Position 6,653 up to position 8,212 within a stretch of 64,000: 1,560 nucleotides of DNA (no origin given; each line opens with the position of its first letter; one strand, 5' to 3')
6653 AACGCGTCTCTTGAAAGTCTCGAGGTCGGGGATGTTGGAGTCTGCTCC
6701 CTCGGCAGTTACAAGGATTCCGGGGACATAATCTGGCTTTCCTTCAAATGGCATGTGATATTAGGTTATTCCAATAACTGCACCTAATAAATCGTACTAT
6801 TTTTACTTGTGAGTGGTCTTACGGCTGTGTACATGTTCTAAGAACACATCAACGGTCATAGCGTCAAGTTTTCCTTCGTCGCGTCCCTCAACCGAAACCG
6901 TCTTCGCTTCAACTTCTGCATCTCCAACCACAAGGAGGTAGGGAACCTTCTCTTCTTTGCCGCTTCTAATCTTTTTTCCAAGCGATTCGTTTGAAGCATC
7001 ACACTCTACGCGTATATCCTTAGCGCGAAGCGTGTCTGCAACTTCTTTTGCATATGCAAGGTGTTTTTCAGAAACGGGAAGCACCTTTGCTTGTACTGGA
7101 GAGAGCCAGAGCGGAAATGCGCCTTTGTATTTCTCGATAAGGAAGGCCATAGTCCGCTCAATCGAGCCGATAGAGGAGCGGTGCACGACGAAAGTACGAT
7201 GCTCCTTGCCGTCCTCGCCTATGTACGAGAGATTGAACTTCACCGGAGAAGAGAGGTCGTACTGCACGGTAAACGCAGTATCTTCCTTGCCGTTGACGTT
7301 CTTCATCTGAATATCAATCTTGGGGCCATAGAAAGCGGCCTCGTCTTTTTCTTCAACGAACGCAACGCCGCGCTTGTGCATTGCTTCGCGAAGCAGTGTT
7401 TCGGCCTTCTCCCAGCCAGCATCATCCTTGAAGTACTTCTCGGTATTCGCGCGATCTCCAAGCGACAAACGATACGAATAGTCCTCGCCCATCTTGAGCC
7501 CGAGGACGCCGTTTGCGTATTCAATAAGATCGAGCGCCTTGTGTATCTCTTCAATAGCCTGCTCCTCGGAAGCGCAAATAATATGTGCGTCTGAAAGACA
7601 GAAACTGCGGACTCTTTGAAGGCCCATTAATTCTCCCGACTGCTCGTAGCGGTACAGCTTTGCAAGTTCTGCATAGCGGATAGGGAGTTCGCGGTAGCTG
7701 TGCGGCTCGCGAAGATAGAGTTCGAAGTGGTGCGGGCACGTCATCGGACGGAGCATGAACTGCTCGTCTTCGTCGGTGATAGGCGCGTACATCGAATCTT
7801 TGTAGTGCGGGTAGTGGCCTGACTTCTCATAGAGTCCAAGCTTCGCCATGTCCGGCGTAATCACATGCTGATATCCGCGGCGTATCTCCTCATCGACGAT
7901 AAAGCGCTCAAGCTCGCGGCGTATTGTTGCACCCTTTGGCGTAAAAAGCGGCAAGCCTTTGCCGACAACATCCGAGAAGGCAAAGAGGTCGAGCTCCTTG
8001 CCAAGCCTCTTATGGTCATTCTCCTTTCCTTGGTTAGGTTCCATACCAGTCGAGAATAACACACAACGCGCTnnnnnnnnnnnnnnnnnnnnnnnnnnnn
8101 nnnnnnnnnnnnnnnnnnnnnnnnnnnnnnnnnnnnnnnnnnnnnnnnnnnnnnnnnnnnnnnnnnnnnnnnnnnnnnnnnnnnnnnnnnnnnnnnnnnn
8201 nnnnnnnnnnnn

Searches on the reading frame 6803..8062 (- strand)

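Call 24: search_protein_families(library=pfam, proteins=[window:6803-8062:-], max_evalue=0.001)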
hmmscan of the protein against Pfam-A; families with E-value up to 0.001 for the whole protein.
window:6803-8062:- (419 aa): 2 families
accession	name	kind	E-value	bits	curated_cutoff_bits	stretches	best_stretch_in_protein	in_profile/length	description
PF00587.30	tRNA-synt_2b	-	5.1e-29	102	29.3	1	96-312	5-179/179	tRNA synthetase class II core domain (G, H, P, S and T)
PF03129.25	HGTP_anticodon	-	4.1e-21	75.4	21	1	324-411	1-91/94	Anticodon binding domain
